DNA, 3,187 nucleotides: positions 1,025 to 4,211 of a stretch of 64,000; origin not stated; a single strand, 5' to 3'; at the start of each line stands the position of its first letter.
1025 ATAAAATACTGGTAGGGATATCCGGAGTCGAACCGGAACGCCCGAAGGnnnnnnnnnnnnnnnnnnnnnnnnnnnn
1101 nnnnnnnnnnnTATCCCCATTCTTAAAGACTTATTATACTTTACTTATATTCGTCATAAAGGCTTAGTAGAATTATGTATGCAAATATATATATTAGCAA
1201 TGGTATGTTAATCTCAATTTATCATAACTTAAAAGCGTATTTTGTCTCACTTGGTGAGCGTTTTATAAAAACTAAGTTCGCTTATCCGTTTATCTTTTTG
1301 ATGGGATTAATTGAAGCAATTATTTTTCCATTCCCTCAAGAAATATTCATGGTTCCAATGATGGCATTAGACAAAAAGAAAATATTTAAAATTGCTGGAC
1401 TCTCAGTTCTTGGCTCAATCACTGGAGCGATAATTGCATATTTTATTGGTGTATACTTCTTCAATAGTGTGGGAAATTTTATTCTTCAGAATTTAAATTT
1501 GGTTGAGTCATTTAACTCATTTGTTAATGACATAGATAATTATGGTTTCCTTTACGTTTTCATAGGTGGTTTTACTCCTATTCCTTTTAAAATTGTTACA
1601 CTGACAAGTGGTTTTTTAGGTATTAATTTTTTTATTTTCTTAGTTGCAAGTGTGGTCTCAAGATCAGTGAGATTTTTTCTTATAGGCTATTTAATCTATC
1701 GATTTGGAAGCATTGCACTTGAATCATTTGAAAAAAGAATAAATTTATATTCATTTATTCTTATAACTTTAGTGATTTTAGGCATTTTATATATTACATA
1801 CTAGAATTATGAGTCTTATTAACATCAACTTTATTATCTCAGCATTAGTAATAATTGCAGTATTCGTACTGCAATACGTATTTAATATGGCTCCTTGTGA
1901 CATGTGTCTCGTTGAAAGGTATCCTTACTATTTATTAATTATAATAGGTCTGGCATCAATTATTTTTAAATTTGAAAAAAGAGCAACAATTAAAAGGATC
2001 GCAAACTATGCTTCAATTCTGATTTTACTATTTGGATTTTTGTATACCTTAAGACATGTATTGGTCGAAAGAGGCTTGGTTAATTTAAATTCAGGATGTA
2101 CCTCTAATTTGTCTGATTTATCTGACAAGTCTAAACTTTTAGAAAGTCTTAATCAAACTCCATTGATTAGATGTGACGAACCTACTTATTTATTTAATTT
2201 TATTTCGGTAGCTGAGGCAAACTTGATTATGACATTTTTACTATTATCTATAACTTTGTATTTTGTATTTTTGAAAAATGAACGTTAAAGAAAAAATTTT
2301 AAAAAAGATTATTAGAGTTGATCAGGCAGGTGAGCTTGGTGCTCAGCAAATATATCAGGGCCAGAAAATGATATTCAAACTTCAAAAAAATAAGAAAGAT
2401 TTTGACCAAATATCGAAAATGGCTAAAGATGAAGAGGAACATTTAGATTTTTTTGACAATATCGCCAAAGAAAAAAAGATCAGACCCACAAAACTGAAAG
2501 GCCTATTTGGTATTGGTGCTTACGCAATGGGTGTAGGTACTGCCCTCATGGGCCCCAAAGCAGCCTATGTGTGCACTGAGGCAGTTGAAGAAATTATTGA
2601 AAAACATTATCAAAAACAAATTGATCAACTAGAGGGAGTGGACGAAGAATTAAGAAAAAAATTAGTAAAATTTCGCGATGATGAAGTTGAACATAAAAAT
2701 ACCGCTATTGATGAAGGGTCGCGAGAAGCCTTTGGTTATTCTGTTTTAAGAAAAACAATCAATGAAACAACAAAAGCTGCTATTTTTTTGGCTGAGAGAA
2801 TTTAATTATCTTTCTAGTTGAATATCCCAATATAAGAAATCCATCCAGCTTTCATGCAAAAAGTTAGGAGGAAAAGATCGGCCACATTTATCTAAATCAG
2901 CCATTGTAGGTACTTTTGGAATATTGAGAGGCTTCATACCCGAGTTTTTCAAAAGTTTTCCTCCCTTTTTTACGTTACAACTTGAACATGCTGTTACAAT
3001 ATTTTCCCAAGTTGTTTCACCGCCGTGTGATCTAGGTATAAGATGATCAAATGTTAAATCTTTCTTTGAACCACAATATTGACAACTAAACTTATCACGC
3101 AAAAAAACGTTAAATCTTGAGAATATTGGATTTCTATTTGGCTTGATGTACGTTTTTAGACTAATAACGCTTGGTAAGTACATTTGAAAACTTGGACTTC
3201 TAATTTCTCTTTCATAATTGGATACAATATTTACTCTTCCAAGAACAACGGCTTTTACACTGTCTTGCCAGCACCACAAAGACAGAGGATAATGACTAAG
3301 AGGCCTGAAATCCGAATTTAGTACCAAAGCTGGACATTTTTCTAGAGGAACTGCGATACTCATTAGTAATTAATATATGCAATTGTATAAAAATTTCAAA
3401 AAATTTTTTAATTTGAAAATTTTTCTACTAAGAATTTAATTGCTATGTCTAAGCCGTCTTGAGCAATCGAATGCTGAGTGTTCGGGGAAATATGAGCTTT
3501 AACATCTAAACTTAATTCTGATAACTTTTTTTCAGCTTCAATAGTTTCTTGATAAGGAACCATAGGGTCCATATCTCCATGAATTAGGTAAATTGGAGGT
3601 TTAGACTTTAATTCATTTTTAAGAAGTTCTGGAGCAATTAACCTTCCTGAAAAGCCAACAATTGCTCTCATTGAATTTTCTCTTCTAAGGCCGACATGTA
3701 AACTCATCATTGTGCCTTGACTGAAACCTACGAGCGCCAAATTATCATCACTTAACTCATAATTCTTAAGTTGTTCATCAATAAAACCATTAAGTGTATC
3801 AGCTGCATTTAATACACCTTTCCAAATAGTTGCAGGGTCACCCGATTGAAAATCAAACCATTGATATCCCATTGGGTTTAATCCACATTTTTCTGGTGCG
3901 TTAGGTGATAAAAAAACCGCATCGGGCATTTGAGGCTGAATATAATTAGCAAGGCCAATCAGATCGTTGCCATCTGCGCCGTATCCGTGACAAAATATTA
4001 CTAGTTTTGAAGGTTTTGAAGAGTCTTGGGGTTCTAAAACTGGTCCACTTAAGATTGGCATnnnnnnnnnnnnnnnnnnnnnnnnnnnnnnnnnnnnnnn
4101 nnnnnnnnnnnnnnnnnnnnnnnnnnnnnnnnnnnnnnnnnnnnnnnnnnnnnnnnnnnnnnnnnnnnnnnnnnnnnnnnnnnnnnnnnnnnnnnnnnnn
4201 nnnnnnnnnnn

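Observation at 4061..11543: Ethylmalonyl-CoA pathway signature genes (ecm <> ccr-mcd) clustered with their cofactor and electron-transfer support genes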

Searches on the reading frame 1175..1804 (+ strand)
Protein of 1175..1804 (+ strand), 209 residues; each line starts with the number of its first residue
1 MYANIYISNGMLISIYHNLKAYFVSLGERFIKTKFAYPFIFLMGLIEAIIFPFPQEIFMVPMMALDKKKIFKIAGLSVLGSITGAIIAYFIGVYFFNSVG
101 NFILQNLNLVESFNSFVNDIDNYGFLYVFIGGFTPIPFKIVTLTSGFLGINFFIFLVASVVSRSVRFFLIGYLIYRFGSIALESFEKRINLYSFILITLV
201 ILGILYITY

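Call 11: search_protein_families(library=ncbifam, max_evalue=1e-10, proteins=[window:1175-1804:+])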
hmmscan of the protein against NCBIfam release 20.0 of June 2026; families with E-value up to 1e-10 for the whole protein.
window:1175-1804:+ (209 aa): 0 families

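Call 16: search_protein_families(library=pfam, max_evalue=0.00001, proteins=[window:1175-1804:+])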
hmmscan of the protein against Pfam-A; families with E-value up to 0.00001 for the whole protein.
window:1175-1804:+ (209 aa): 1 family
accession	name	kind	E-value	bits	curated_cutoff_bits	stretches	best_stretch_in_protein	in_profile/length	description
PF09335.16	VTT_dom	-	6.8e-13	49.6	33.9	1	55-175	3-122/123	VTT domain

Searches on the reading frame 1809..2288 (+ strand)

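Call 11: search_protein_families(library=ncbifam, max_evalue=1e-10, proteins=[window:1809-2288:+])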
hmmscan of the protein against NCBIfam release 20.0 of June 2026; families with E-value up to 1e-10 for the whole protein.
window:1809-2288:+ (159 aa): 0 families

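Call 16: search_protein_families(library=pfam, max_evalue=0.00001, proteins=[window:1809-2288:+])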
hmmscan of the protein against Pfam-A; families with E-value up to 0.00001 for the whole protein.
window:1809-2288:+ (159 aa): 1 family
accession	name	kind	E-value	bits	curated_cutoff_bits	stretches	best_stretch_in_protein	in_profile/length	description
PF02600.21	DsbB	-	3.5e-22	79.8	22.1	1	6-151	7-147/148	Disulfide bond formation protein DsbB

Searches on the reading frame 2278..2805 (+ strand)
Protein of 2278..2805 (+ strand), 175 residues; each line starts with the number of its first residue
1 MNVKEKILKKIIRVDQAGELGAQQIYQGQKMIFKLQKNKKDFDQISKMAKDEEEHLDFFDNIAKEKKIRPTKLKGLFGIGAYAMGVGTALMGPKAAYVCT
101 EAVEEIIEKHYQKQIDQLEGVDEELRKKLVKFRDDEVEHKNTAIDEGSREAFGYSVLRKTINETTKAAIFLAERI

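Call 11: search_protein_families(library=ncbifam, max_evalue=1e-10, proteins=[window:2278-2805:+])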
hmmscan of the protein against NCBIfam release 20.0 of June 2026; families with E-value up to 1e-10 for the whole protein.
window:2278-2805:+ (175 aa): 1 family
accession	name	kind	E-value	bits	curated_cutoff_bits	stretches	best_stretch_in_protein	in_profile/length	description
NF033656.1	DMQ_monoox_COQ7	equivalog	2.7e-22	79.4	180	1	9-150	44-182/205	2-polyprenyl-3-methyl-6-methoxy-1,4-benzoquinone monooxygenase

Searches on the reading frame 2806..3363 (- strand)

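Call 3: search_protein_families(library=ncbifam, proteins=[window:2806-3363:-])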
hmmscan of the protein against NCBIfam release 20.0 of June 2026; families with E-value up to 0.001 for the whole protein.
window:2806-3363:- (185 aa): 3 families
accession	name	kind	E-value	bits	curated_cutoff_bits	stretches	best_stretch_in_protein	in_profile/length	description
NF040563.1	guided_IscB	equivalog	2.1e-12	46.8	175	1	65-141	167-243/314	RNA-guided endonuclease IscB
NF049971.1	CRISPR_Cas9d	exception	2.8e-06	26.3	375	1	89-136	543-596/986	type II CRISPR RNA-guided endonuclease Cas9d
NF038221.1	IcmJ_DotN_IVB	equivalog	0.0001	21.9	100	1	74-130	23-81/205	type IVB secretion system protein IcmJDotN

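Call 4: search_protein_families(library=pfam, proteins=[window:2806-3363:-])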
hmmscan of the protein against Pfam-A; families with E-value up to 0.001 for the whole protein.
window:2806-3363:- (185 aa): 2 families
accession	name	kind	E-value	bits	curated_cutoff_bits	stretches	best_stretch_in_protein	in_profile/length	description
PF01844.29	HNH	-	7e-17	61.8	21.4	1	94-134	1-45/47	HNH endonuclease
PF14279.12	HNH_5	-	1e-14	54.6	27.5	1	94-143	1-53/56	HNH endonuclease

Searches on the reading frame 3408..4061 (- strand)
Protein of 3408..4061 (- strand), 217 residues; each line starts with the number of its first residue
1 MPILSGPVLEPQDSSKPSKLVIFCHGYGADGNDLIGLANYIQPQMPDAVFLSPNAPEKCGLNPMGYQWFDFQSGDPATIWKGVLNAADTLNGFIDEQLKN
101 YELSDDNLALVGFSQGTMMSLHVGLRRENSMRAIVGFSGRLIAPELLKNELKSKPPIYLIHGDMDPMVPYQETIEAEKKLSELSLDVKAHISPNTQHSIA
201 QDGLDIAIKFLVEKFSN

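Call 3: search_protein_families(library=ncbifam, proteins=[window:3408-4061:-])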
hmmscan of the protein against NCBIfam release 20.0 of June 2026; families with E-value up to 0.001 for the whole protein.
window:3408-4061:- (217 aa): 4 families
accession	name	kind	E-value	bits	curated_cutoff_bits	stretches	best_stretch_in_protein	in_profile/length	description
NF008525.0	PRK11460.1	equivalog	9.8e-28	97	191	1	12-211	10-205/232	esterase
NF047577.1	quino_deg_MhqD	equivalog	4.2e-10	39.7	325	1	19-205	13-189/195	methylhydroquinone degradation carboxylesterase MhqD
NF007857.0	PRK10566.1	equivalog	9.8e-06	25.5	201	0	153-212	185-246/249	esterase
NF050058.1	e_dPHAscl_type1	hypoth_equivalog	0.00012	21.7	150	0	11-176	15-200/276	extracellular catalytic domain type 1 short-chain-length polyhydroxyalkanoate depolymerase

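Call 4: search_protein_families(library=pfam, proteins=[window:3408-4061:-])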
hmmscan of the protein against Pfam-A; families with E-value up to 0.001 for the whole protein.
window:3408-4061:- (217 aa): 7 families
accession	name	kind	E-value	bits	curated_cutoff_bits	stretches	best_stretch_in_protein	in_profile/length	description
PF02230.22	Abhydrolase_2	-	2.1e-42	145.9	23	1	14-211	10-213/217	Phospholipase/Carboxylesterase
PF01738.24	DLH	-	1.5e-09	38.2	21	1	99-203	90-192/217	Dienelactone hydrolase family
PF00561.26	Abhydrolase_1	-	4.6e-09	36.7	25.8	1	20-139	2-102/245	alpha/beta hydrolase fold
PF00326.27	Peptidase_S9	-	9.7e-09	35.5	22.6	1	151-203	141-193/213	Prolyl oligopeptidase family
PF20434.5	BD-FAE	-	1e-08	35.4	26.8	0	152-180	187-215/215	BD-FAE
PF12146.15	Hydrolase_4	-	6.1e-07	29.4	27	0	146-202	183-237/239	Serine aminopeptidase, S33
PF03959.19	FSH1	-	0.00081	19.6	21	0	66-175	70-181/211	Serine hydrolase (FSH1)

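Call 83: search_solved_structures(query=window:3408-4061:-, max_evalue=1e-8)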
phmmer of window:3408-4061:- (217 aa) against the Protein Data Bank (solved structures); distinct sequences matched with E-value up to 1e-8: 15.
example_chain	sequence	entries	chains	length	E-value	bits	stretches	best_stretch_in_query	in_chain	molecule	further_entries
4fhz_A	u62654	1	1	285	9.6e-57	195.2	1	17-215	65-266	Phospholipase/Carboxylesterase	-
4ftw_A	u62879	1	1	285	8.7e-55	188.8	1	17-215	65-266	Phospholipase/Carboxylesterase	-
5dwd_A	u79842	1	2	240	1.8e-52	181.2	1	4-213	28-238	Esterase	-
4f21_A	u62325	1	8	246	6.8e-15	58.4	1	18-213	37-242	Carboxylesterase/phospholipase family protein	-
5syn_A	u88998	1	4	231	1.7e-12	50.5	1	15-213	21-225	Acyl-protein thioesterase 2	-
3cn7_A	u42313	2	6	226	1.8e-12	50.4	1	14-186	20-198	Carboxylesterase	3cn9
6bje_A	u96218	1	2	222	2e-12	50.3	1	16-213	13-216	Acyl-protein thioesterase 2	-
4h0c_A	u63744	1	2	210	5.3e-11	45.6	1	16-206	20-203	Phospholipase/Carboxylesterase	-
3u0v_A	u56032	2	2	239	4.7e-10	42.5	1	14-213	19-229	Lysophospholipase-like protein 1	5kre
1fj2_A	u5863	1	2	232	4.8e-10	42.5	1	14-181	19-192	PROTEIN (ACYL PROTEIN THIOESTERASE 1)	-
5sym_A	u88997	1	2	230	5e-10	42.5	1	14-181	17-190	Acyl-protein thioesterase 1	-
6qgn_A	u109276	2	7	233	5.2e-10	42.4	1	14-181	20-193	Acyl-protein thioesterase 1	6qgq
6qgs_B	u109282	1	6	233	5.2e-10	42.4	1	14-181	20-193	Acyl-protein thioesterase 1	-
6qgq_B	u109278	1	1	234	5.2e-10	42.4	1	14-181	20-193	Acyl-protein thioesterase 1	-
6qgo_B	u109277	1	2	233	1.4e-09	41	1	14-181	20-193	Acyl-protein thioesterase 1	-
